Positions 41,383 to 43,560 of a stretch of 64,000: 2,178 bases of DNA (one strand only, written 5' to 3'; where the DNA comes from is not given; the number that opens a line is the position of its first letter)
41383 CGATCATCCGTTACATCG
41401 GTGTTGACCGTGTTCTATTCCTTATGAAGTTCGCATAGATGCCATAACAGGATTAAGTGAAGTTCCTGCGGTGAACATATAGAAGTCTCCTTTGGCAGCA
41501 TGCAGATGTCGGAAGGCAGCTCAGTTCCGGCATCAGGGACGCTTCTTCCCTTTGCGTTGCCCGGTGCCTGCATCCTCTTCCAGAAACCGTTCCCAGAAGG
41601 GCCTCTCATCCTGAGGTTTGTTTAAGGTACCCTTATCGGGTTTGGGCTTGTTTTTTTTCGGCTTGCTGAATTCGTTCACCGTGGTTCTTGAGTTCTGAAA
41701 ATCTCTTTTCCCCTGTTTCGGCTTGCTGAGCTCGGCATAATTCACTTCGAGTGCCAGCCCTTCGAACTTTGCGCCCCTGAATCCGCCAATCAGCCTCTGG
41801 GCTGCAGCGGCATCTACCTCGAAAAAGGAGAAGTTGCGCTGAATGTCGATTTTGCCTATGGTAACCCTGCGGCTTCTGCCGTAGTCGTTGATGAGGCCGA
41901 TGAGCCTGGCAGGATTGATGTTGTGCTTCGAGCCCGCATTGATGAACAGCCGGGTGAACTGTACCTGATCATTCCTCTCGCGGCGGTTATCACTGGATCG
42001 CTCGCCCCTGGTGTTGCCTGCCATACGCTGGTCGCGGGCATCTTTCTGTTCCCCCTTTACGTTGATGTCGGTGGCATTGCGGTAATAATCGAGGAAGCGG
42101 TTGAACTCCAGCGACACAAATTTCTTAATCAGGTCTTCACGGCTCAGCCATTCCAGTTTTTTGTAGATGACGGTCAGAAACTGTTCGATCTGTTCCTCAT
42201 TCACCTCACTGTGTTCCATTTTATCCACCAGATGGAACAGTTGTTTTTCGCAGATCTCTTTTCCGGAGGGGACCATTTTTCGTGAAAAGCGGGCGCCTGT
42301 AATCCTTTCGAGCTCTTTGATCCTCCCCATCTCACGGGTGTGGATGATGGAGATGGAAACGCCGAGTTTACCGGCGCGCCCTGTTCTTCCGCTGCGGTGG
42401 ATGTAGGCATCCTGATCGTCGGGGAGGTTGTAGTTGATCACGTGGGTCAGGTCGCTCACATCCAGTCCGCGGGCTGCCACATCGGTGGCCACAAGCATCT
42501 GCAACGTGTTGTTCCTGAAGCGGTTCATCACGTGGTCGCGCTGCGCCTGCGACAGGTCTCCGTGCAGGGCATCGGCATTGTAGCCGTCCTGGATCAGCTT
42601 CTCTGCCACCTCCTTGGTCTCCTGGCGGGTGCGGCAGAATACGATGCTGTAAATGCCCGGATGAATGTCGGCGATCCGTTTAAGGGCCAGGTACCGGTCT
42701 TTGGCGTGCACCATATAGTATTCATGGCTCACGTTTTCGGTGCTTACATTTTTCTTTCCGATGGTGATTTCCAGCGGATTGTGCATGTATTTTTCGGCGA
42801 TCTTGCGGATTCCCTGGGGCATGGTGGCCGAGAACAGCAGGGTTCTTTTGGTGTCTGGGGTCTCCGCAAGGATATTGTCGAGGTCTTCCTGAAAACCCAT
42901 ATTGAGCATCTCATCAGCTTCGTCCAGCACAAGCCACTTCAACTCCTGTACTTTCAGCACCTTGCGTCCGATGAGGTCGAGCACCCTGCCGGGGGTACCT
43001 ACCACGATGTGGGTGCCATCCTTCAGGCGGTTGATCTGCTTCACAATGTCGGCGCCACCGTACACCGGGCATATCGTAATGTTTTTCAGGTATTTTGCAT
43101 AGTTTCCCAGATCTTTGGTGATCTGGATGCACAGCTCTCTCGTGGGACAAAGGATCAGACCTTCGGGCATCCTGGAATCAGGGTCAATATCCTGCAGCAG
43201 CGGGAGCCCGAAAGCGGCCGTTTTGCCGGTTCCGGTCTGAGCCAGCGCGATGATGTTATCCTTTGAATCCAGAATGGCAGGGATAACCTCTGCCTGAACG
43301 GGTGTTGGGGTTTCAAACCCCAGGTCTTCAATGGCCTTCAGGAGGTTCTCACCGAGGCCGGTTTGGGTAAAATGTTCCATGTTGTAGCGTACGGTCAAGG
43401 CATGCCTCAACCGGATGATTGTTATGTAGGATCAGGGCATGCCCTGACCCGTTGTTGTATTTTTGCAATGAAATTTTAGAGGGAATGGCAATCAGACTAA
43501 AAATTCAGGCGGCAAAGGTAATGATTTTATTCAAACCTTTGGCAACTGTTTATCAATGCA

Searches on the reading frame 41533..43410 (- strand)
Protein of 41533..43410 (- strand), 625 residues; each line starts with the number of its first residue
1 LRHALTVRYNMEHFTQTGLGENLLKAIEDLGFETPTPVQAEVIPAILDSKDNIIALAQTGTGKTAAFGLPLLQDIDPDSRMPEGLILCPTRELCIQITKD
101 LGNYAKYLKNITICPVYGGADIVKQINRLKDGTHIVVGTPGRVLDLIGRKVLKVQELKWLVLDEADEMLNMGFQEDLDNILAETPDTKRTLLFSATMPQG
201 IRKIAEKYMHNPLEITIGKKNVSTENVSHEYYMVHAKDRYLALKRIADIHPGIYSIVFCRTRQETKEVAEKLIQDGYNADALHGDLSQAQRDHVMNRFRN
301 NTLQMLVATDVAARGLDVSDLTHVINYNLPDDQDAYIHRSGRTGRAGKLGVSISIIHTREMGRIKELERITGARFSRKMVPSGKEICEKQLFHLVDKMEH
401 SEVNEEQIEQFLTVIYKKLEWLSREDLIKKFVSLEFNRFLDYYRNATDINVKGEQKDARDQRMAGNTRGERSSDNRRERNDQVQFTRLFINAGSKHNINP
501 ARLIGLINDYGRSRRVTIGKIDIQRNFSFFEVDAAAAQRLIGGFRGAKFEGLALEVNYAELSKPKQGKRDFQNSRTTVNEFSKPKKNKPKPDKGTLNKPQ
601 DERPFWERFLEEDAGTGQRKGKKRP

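Call 8: search_protein_families(library=pfam, proteins=[window:41533-43410:-])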
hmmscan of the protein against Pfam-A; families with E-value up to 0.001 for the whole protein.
window:41533-43410:- (625 aa): 5 families
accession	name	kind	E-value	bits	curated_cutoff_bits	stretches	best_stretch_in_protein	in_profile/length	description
PF00270.35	DEAD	-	6.6e-48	163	26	1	36-203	1-166/167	DEAD/DEAH box helicase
PF00271.37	Helicase_C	-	1.8e-31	109.1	23.5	1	244-347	7-110/110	Helicase conserved C-terminal domain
PF03880.21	DbpA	-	1.3e-17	64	25.6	1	487-556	1-70/72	DbpA RNA binding domain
PF04851.21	ResIII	-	4e-06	27.3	22.5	1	35-198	4-163/164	Type III restriction enzyme, res subunit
PF14617.12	CMS1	-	0.00011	22.2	35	1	125-164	167-207/250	U3-containing 90S pre-ribosomal complex subunit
